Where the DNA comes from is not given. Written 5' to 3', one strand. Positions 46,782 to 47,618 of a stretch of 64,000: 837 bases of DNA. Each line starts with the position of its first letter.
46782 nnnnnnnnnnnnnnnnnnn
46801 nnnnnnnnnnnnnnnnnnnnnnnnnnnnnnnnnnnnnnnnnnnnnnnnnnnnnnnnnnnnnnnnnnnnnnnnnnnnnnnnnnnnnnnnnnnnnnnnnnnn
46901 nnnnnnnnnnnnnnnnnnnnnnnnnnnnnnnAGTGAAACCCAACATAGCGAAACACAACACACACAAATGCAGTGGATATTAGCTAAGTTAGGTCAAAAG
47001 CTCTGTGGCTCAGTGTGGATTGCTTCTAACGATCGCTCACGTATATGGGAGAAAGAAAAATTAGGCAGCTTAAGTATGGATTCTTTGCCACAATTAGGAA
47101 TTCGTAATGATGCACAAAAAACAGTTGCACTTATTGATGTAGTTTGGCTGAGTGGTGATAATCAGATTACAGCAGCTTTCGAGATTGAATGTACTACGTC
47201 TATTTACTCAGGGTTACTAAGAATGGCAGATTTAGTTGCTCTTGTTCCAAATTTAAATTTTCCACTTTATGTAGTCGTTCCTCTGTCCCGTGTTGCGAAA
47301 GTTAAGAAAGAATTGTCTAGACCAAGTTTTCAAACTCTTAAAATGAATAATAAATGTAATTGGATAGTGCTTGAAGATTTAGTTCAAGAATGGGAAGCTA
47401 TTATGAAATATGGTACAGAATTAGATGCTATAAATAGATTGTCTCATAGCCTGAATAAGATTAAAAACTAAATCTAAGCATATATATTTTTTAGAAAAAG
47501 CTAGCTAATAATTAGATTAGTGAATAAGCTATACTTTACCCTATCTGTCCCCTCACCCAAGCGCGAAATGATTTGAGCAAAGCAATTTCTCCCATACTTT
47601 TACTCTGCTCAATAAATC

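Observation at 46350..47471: Stand-alone ParB/Srx-HTH-restriction-endonuclease-like fusion with no methyltransferase: candidate NTP-gated defence nuclease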

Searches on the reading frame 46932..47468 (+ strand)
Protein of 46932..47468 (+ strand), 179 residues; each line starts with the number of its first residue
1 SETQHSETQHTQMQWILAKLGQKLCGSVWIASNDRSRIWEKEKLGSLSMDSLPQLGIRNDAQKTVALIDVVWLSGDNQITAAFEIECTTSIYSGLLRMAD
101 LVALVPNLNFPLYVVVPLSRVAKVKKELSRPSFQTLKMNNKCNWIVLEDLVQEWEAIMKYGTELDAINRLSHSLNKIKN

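Call 33: search_solved_structures(query=A3, max_evalue=10, show_alignments=2)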
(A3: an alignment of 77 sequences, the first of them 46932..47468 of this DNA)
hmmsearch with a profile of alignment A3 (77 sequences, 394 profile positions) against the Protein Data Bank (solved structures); distinct sequences matched with E-value up to 10: 3.
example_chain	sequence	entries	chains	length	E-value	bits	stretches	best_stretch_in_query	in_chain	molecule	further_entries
9gu0_D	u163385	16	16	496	1.1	11.7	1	238-269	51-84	Acetylcholine receptor subunit delta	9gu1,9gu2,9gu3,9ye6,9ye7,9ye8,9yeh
9dmg_D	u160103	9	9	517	1.2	11.7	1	238-269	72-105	Acetylcholine receptor subunit delta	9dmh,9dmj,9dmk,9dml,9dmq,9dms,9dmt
1whj_A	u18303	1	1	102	1.6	11.2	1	220-246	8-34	RIKEN cDNA 1700024K14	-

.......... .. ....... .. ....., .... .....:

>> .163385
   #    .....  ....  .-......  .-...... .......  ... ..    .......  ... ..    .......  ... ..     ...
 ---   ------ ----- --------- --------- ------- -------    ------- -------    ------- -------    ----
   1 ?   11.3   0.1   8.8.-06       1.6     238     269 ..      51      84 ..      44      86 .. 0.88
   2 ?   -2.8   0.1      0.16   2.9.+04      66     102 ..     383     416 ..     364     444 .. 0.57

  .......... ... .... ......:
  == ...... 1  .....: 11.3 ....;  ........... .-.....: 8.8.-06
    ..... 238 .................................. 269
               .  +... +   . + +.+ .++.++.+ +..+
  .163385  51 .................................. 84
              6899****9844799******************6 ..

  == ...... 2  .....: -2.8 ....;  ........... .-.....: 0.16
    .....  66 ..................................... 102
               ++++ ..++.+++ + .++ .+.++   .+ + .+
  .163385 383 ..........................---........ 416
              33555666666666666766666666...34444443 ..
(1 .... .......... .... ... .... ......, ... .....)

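Call 39: predict_structure(alignment_id=A3)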
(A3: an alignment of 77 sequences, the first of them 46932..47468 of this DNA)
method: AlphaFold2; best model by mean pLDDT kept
length: 179 residues; sequences in the alignment: 77
mean_pLDDT: 93.9   pTM: 0.90
mean pLDDT of the five models: 93.9, 93.5, 93.1, 92.3, 91.8
residues with pLDDT >= 90: 159; 70-90: 14; 50-70: 5; < 50: 1
segments of 3 or more residues with pLDDT < 50: none
pLDDT, mean of each block of 10 residues (from residue 1): 81 98 96 96 98 94 96 94 95 96 92 97 97 94 97 97 92 77
secondary structure, 60 per line:
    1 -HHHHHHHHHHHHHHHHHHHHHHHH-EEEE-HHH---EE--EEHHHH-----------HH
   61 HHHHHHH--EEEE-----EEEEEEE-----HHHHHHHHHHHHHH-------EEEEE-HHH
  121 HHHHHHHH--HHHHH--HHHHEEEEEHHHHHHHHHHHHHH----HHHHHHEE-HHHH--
elements in order: H2-25 E27-30 H44-47 H59-67 E70-73 E79-85 H91-104 E112-116 H118-128 H131-135 H138-141 E142-146 H147-160 H165-170 H174-177

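Call 41: fold_search(model_id=the predicted structure, library=pdb)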
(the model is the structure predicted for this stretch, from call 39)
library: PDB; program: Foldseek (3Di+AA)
matches with E <= 10: 311; with E <= 0.001: 0
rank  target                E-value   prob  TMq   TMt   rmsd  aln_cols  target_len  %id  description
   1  4zsf_A                4.2e-01  0.20  0.40  0.29  11.4       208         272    8  Crystal structure of pre-specific restriction endonuclease BsaWI-DNA complex (released 2015-10-07)
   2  8q3k_E                6.1e-01  0.18  0.25  0.22   5.5        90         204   13  The open state of the ASFV apo-RNA polymerase (released 2024-02-14)
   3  9mrd_A                8.4e-01  0.10  0.27  0.26  13.3       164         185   12  Crystal Structure of TREX1 Homolog Plex9.1 bound to ssDNA (released 2025-01-15)
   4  3mq6_C                8.4e-01  0.09  0.23  0.15   6.9       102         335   15  Domain swapped SgrAI with DNA and calcium bound (released 2010-11-10)
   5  9mrc                  9.5e-01  0.08  0.22  0.21  13.3       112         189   14  Crystal Structure of TREX1 Homolog Plex9.1 (released 2025-01-15)
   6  5z3l_O                1.0e+00  0.18  0.27  0.10   9.0        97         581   12  Structure of Snf2-nucleosome complex in apo state (released 2019-04-03)
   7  3dvo_B                1.0e+00  0.13  0.37  0.24  10.2       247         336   10  SgrAI with cognate DNA and calcium bound (released 2008-08-19)
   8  1kz7_B                1.2e+00  0.08  0.20  0.19   8.9       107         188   11  Crystal Structure of the DH/PH Fragment of Murine Dbs in Complex with the Placental Isoform of Human Cdc42 (released 2002-03-20)
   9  6kx2                  1.4e+00  0.08  0.22  0.22   7.8       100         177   15  Crystal structure of GDP bound RhoA protein (released 2020-08-19)
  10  1oak_A                1.4e+00  0.08  0.23  0.22   6.4        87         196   14  CRYSTAL STRUCTURE OF THE VON WILLEBRAND FACTOR (VWF) A1 DOMAIN IN COMPLEX WITH THE FUNCTION BLOCKING NMC-4 FAB (released 1998-10-21)
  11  3pir                  1.4e+00  0.06  0.21  0.22   9.0       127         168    6  Crystal structure of M-RasD41E in complex with GppNHp (type 1) (released 2011-03-09)
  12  4bxo_B                1.5e+00  0.13  0.32  0.30   5.7       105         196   15  Architecture and DNA recognition elements of the Fanconi anemia FANCM- FAAP24 complex (released 2013-08-28)
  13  1sq0_A                1.5e+00  0.08  0.23  0.21   6.5        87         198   14  Crystal Structure of the Complex of the Wild-type Von Willebrand Factor A1 domain and Glycoprotein Ib alpha at 2.6 Ang (released 2004-04-13)
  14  5x0x_O                1.5e+00  0.08  0.29  0.11  10.9       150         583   15  Complex of Snf2-Nucleosome complex with Snf2 bound to position +6 of the nucleosome (released 2017-04-19)
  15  3vhl_B                1.5e+00  0.05  0.18  0.18   8.4       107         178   11  Crystal structure of the DHR-2 domain of DOCK8 in complex with Cdc42 (T17N mutant) (released 2012-06-20)
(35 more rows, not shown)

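Call 49: search_protein_families(library=phrogs, proteins=[window:46932-47468:+], max_evalue=0.01)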
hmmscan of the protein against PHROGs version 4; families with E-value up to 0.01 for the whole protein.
window:46932-47468:+ (179 aa): 0 families

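Call 51: search_protein_families(library=pfam, proteins=[window:46932-47468:+], max_evalue=5)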
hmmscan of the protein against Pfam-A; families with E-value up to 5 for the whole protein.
window:46932-47468:+ (179 aa): 0 families

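Call 64: search_dna_similar(query=window:46932-47468:+, collection=phages, mode=protein, max_rows=20, max_evalue=0.0001)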
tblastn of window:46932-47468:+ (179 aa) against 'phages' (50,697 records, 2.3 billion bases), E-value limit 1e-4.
No match.

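Call 73: search_dna_similar(query=window:46932-47468:+, collection=plasmids, mode=protein, max_rows=60, max_evalue=1e-10, rows=spread)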
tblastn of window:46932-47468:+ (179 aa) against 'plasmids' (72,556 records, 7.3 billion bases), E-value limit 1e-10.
Records with a match: 179; places in all: 185; records where one place covers at least 80% of the query: 177.
Best place of each record, by identity: <60% 179.
By first word of the organism name: Enterococcus 65; Sphingobium 14; Sphingomonas 10; Listeria 10; Hymenobacter 9; Cupriavidus 9; Komagataeibacter 5; Paraburkholderia 5; Azospirillum 4; Leptolyngbya 3; and 33 more.
By predicted mobility (MOB-suite, as given by PLSDB): conjugative 84; non-mobilizable 59; mobilizable 36.
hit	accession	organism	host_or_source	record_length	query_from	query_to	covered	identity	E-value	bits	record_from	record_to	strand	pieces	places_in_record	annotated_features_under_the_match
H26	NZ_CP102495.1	Gluconobacter oxydans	mixed culture,fruits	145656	2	177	98%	39.7%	5e-28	116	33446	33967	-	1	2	type II restriction endonuclease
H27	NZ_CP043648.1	Hymenobacter sp. NBH84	pure culture,soil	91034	1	175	98%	38.6%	1e-31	126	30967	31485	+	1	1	hypothetical protein (x2)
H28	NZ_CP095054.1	Hymenobacter aerilatus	single cell,air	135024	1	174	97%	38.9%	1e-30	124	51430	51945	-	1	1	hypothetical protein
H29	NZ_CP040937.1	Hymenobacter sp. DG01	cell culture,water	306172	1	174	97%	38.3%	8e-31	124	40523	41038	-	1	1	hypothetical protein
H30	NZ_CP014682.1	Kozakia baliensis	Ragi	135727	2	177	98%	37.6%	4e-26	110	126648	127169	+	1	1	none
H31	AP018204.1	Leptolyngbya boryana NIES-2135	-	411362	4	171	94%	39.1%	1e-31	126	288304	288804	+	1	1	hypothetical protein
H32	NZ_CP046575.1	Rhodococcus sp. WAY2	cell culture,bacterial consortium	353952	10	175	93%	39.5%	3e-25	108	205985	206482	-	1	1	type II restriction endonuclease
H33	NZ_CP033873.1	Caulobacter sp. FWC26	whole organism,isolated from activated ...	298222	3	174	96%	37.9%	2e-23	103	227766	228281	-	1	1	type II restriction endonuclease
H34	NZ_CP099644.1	Paraburkholderia fungorum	Arabidopsis thaliana,pure culture,leaf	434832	4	174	96%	37.8%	2e-23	103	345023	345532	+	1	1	hypothetical protein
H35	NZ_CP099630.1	Paraburkholderia fungorum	Arabidopsis thaliana,pure culture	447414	4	174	96%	37.8%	2e-23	103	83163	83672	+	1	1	hypothetical protein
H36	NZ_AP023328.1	Acetobacter aceti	-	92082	2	174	97%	37.1%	1e-24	106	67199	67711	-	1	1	hypothetical protein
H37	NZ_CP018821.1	Sphingomonas koreensis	-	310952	6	174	94%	37.8%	8e-25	107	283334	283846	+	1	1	hypothetical protein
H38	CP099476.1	Roseomonas mucosa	Human skin,single cell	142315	10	174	92%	38.1%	5e-23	102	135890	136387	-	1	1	type II restriction endonuclease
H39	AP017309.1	Leptolyngbya sp. NIES-3755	-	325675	4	171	94%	37.3%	3e-30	122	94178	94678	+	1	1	unknown protein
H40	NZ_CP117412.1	Sphingomonas naphthae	Single cell,Oil contaminated soil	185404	6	174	94%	37.0%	4e-24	105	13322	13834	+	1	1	hypothetical protein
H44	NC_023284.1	Streptomyces sp. F2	-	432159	7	175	94%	35.9%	8e-25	107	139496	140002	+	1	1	hypothetical protein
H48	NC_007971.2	Cupriavidus metallidurans CH34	-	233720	7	174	94%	35.3%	8e-21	96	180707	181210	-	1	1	hypothetical protein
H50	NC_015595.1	Sphingobium chlorophenolicum L-1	freshwater sediment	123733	6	174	94%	34.9%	9e-22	98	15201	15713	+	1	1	hypothetical protein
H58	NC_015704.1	Runella slithyformis DSM 19594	fresh water lake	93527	2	161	89%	35.3%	1e-24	106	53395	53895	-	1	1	hypothetical protein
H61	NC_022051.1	Listeria monocytogenes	food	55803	6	172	93%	33.1%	3e-24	105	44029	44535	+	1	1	hypothetical protein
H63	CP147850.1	Enterococcus faecium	water,water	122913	2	172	96%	32.2%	2e-25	108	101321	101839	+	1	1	type II restriction endonuclease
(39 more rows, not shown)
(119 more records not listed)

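Call 74: get_annotated_region(hit=H48, flank=6000)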
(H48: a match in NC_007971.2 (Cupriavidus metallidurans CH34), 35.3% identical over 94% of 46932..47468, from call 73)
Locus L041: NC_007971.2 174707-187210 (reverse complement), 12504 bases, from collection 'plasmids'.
description: Cupriavidus metallidurans CH34 plasmid pMOL30, complete sequence
organism: Cupriavidus metallidurans CH34 (NCBI taxid 266264)
taxonomy: Bacteria; Pseudomonadota; Betaproteobacteria; Burkholderiales; Burkholderiaceae; Cupriavidus; Cupriavidus metallidurans; Cupriavidus metallidurans CH34
host: -; source: -; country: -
typing (MOB-suite, as given by PLSDB): conjugative; replicon rep_cluster_332; relaxase MOBP,MOBP; mating-pair formation MPF_F
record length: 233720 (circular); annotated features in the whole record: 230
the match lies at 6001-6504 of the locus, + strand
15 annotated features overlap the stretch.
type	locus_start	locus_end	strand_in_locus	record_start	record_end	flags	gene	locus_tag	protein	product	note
CDS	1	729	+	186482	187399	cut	copD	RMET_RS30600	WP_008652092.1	copper homeostasis membrane protein CopD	GO:0006825 - copper ion transport [Evidence IEA]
CDS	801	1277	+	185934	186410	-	-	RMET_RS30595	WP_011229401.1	cupredoxin family protein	-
CDS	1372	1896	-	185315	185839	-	-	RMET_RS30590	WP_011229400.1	cytochrome c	-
CDS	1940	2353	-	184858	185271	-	-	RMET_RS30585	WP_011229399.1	DUF411 domain-containing protein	-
CDS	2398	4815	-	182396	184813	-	-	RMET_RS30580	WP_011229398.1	heavy metal translocating P-type ATPase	-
CDS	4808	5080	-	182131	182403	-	-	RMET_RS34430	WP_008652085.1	DUF2933 domain-containing protein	-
CDS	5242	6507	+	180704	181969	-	-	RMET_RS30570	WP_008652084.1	hypothetical protein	-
CDS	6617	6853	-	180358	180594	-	-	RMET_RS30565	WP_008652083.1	hypothetical protein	-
CDS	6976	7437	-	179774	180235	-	-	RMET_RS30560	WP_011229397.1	CzcE family metal-binding protein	-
CDS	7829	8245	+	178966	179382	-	-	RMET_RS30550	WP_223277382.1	copper resistance protein CopE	-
CDS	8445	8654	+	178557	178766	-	-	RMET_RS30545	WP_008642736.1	hypothetical protein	-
CDS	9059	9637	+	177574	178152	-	-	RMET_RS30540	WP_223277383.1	site-specific integrase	GO:0015074 - DNA integration [Evidence IEA]; GO:0006310 - DNA recombination [Evidence IEA]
CDS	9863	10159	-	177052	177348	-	-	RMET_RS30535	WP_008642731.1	hypothetical protein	-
CDS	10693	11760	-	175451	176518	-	-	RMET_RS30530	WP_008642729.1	porin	-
CDS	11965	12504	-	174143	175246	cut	-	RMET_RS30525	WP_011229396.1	glycosyltransferase family 2 protein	-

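Call 75: get_annotated_region(hit=H63, flank=6000)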
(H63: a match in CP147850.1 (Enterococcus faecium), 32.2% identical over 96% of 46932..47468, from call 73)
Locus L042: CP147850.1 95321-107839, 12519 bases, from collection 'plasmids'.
description: Enterococcus faecium strain ND2 plasmid pYCa, complete sequence
organism: Enterococcus faecium (NCBI taxid 1352)
taxonomy: Bacteria; Bacillota; Bacilli; Lactobacillales; Enterococcaceae; Enterococcus; Enterococcus faecium
host: -; source: water,water; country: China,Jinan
typing (MOB-suite, as given by PLSDB): non-mobilizable; replicon rep_cluster_893
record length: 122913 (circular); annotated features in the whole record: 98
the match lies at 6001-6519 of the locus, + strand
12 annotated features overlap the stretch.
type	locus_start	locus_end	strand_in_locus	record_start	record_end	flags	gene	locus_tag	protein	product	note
CDS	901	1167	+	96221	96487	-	-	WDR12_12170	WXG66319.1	YfhO family protein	-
CDS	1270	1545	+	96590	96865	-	-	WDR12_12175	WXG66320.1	hypothetical protein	-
CDS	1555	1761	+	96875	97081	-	-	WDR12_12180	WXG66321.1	hypothetical protein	-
CDS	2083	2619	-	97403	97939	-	-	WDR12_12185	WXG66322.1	class A sortase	-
CDS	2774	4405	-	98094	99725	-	-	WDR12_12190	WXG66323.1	peptidoglycan DD-metalloendopeptidase family protein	-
CDS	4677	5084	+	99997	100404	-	-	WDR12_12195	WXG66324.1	NusG domain II-containing protein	-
CDS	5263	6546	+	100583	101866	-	-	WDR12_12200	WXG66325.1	type II restriction endonuclease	-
CDS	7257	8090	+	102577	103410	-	-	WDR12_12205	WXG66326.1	transposase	-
CDS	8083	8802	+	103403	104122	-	-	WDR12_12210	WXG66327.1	transposase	-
CDS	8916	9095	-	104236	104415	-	-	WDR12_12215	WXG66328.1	DUF2933 domain-containing protein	-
CDS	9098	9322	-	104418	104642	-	-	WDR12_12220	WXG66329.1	DUF2933 domain-containing protein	-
CDS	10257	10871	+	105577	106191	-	-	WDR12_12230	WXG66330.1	TIGR01906 family membrane protein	-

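Call 76: get_annotated_region(hit=H61, flank=6000)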
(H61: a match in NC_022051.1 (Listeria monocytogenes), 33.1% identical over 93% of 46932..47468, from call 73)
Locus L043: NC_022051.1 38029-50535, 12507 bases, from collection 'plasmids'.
description: Listeria monocytogenes plasmid unnamed, complete sequence
organism: Listeria monocytogenes (NCBI taxid 1639)
taxonomy: Bacteria; Bacillota; Bacilli; Bacillales; Listeriaceae; Listeria; Listeria monocytogenes
host: -; source: food; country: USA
typing (MOB-suite, as given by PLSDB): mobilizable; replicon rep_cluster_110; relaxase MOBP,MOBP
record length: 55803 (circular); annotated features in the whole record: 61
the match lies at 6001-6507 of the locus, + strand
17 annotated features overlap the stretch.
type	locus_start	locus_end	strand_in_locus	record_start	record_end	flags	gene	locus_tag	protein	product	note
CDS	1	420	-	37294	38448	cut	-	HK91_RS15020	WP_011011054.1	cation:proton antiporter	GO:0006812 - monoatomic cation transport [Evidence IEA]; GO:1902600 - proton transmembrane transport [Evidence IEA]; ...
CDS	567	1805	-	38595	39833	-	eno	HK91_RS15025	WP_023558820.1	phosphopyruvate hydratase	GO:0006096 - glycolytic process [Evidence IEA]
CDS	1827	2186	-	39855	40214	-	crcB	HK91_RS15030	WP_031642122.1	fluoride efflux transporter CrcB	-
CDS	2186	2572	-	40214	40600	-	-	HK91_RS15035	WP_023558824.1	CrcB family protein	-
CDS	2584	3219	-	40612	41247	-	-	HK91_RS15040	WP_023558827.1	DUF190 domain-containing protein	-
CDS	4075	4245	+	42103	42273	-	-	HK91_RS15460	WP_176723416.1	hypothetical protein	-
CDS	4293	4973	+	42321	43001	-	-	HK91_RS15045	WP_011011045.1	IS6 family transposase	-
CDS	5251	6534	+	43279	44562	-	-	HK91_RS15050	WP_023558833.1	hypothetical protein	-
CDS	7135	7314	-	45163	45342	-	-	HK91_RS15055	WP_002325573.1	DUF2933 domain-containing protein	-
CDS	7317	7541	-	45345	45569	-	-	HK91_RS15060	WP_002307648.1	DUF2933 domain-containing protein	-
CDS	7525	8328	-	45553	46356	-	lgt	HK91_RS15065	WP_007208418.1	prolipoprotein diacylglyceryl transferase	GO:0009249 - protein lipoylation [Evidence IEA]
CDS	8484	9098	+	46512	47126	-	-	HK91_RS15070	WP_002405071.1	TIGR01906 family membrane protein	-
CDS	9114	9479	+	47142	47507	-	-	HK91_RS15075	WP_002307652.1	BlaI/MecI/CopY family transcriptional regulator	GO:0045892 - negative regulation of DNA-templated transcription [Evidence IEA]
CDS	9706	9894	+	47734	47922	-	-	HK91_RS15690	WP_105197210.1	heavy metal-associated domain-containing protein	-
CDS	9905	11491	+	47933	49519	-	-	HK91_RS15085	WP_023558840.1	multicopper oxidase domain-containing protein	-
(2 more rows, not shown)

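Call 78: search_protein_representatives(protein=window:46932-47468:+)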
Query: 179 residues. Proteins with E-value up to 0.001 (for the whole library): 1338; up to 1e-10: 801; up to 1e-30: 86. The best 150 are listed.
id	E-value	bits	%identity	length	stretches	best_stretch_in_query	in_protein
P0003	6.3e-101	351.4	94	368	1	5-178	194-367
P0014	3.2e-67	241.7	62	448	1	2-178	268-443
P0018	2.4e-65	235.6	64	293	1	7-175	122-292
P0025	1.6e-62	226.4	65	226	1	7-175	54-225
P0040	3.6e-58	212.2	56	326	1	5-176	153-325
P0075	1.0e-53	197.7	55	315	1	7-172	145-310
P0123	2.0e-53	196.8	53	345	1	6-174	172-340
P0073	1.0e-52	194.5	55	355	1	8-174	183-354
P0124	1.7e-52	193.7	53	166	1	13-174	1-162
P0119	6.2e-52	192.0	52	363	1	9-174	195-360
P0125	1.6e-51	190.6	51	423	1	5-176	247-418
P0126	2.8e-51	189.8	49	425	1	6-177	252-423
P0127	3.0e-51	189.7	52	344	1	8-173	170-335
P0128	3.1e-50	186.4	50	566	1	6-174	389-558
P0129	1.7e-49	184.0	50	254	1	7-176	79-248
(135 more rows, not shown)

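Call 87: get_annotated_region(hit=H34, flank=6000)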
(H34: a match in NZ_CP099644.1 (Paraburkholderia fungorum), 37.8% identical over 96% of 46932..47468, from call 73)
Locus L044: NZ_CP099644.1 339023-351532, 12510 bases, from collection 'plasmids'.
description: Paraburkholderia fungorum strain OTU2SAUBB1 plasmid unnamed1, complete sequence
organism: Paraburkholderia fungorum (NCBI taxid 134537)
taxonomy: Bacteria; Pseudomonadota; Betaproteobacteria; Burkholderiales; Burkholderiaceae; Paraburkholderia; Paraburkholderia fungorum
host: -; source: Arabidopsis thaliana,pure culture,leaf; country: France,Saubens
typing (MOB-suite, as given by PLSDB): non-mobilizable
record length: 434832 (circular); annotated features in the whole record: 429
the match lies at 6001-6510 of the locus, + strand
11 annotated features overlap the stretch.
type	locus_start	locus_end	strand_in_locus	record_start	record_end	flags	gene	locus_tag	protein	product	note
CDS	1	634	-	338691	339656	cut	-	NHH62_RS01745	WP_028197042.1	NAD(P)/FAD-dependent oxidoreductase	-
CDS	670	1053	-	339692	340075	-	-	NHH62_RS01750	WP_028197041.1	DUF3857 domain-containing protein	-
CDS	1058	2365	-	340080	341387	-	-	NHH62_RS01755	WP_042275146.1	Nramp family divalent metal transporter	GO:0055085 - transmembrane transport [Evidence IEA]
CDS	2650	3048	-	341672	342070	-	-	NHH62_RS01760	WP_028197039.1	DUF305 domain-containing protein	-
CDS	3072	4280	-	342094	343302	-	-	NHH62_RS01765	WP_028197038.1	permease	-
CDS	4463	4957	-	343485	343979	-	-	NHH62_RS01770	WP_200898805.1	hypothetical protein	-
CDS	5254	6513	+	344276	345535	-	-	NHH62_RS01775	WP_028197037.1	hypothetical protein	-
CDS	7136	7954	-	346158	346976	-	-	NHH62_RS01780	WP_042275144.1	class I SAM-dependent methyltransferase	-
CDS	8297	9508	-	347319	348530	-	ccsB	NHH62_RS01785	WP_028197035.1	c-type cytochrome biogenesis protein CcsB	GO:0017004 - cytochrome complex assembly [Evidence IEA]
CDS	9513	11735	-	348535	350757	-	-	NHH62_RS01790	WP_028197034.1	cytochrome c biogenesis protein ResB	GO:0017004 - cytochrome complex assembly [Evidence IEA]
CDS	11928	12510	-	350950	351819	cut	-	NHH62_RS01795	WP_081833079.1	TlpA disulfide reductase family protein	-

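Call 88: get_annotated_region(hit=H44, flank=6000)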
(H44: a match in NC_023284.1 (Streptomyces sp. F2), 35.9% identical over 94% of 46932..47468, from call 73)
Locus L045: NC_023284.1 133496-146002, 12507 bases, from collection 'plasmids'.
description: Streptomyces sp. F2 plasmid pFRL4, complete sequence
organism: Streptomyces sp. F2 (NCBI taxid 317660)
taxonomy: Bacteria; Actinomycetota; Actinomycetes; Kitasatosporales; Streptomycetaceae; Streptomyces; Streptomyces sp. F2
host: -; source: -; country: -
typing (MOB-suite, as given by PLSDB): non-mobilizable
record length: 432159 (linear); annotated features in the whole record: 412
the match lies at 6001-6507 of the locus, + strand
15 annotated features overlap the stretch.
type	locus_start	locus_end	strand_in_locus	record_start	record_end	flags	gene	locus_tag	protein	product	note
CDS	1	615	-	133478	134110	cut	-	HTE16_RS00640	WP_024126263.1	DUF305 domain-containing protein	-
CDS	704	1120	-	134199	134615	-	-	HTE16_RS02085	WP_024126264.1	DUF6153 family protein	-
CDS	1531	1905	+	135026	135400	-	-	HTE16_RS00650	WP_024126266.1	BlaI/MecI/CopY family transcriptional regulator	GO:0045892 - negative regulation of DNA-templated transcription [Evidence IEA]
CDS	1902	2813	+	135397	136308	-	-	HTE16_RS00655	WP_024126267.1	M56 family metallopeptidase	-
CDS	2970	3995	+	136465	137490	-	-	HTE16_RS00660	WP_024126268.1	C40 family peptidase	-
CDS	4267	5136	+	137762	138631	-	-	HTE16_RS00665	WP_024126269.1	F510_1955 family glycosylhydrolase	-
CDS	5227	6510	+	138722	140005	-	-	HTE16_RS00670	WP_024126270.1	hypothetical protein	-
CDS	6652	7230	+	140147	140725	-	-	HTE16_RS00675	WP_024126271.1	lipoprotein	-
CDS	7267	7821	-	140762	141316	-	-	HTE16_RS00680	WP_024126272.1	hypothetical protein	-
CDS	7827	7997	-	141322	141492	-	-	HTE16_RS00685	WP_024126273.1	hypothetical protein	-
CDS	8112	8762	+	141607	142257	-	-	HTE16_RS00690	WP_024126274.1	TetR/AcrR family transcriptional regulator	GO:0006355 - regulation of DNA-templated transcription [Evidence IEA]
CDS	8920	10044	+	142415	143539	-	-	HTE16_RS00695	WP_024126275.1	HoxN/HupN/NixA family nickel/cobalt transporter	-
CDS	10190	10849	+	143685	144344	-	-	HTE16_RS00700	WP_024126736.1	DUF305 domain-containing protein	-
CDS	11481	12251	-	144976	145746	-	-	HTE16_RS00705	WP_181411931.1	methyltransferase domain-containing protein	-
CDS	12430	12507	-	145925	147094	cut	-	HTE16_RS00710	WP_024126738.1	peptidoglycan bridge formation glycyltransferase FemA/FemB family protein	GO:0044038 - cell wall macromolecule biosynthetic process [Evidence IEA]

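Call 89: get_annotated_region(hit=H50, flank=6000)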
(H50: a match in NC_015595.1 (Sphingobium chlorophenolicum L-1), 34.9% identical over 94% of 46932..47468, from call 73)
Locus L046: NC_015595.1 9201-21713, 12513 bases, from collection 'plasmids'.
description: Sphingobium chlorophenolicum L-1 plasmid pSPHCH01, complete sequence
organism: Sphingobium chlorophenolicum L-1 (NCBI taxid 690566)
taxonomy: Bacteria; Pseudomonadota; Alphaproteobacteria; Sphingomonadales; Sphingomonadaceae; Sphingobium; Sphingobium chlorophenolicum; Sphingobium chlorophenolicum L-1
host: -; source: freshwater sediment; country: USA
typing (MOB-suite, as given by PLSDB): conjugative; replicon rep_cluster_647; relaxase MOBP; mating-pair formation MPF_T
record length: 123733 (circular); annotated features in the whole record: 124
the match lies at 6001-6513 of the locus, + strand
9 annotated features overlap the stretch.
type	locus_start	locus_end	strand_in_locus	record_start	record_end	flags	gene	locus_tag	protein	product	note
CDS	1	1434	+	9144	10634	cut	-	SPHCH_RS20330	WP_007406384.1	efflux RND transporter periplasmic adaptor subunit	GO:0006810 - transport [Evidence IEA]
CDS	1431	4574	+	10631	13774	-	-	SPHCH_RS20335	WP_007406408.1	efflux RND transporter permease subunit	-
CDS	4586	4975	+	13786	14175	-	-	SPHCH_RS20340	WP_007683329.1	copper-binding protein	-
CDS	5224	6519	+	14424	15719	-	-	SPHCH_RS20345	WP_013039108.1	hypothetical protein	-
CDS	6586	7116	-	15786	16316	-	-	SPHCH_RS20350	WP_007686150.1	GNAT family N-acetyltransferase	-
CDS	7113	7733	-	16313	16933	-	-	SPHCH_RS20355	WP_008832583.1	recombinase family protein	GO:0006310 - DNA recombination [Evidence IEA]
CDS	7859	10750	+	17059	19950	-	-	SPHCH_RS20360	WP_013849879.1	Tn3 family transposase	-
CDS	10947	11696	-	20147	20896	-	-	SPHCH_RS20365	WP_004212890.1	HAD-IIB family hydrolase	GO:0008152 - metabolic process [Evidence IEA]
CDS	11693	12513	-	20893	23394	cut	-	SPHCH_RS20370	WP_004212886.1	heavy metal translocating P-type ATPase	-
